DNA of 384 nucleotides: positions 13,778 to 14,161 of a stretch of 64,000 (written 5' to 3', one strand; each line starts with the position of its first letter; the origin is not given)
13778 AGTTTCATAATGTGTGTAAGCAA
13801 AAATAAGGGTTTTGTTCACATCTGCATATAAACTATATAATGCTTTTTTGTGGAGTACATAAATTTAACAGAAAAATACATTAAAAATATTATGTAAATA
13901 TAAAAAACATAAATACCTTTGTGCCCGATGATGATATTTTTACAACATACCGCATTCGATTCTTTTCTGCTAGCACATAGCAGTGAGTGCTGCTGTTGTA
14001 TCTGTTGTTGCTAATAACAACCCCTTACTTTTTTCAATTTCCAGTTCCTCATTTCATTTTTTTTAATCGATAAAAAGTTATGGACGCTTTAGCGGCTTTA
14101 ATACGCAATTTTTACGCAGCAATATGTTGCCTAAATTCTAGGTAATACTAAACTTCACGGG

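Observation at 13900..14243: Roughly 320-nt structured leader with an intrinsic terminator upstream of the metY-metX-hom operon: putative riboswitch or attenuator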

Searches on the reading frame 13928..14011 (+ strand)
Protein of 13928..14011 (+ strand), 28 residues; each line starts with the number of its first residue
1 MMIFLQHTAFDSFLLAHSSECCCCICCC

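Call 76: search_protein_families(library=ncbifam, proteins=[window:13928-14011:+], max_evalue=1)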
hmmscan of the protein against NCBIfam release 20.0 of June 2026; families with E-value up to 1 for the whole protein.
seq(28 aa): 0 families

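Call 77: search_protein_families(library=pfam, proteins=[window:13928-14011:+], max_evalue=1)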
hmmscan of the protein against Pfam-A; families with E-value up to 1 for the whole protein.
seq(28 aa): 0 families
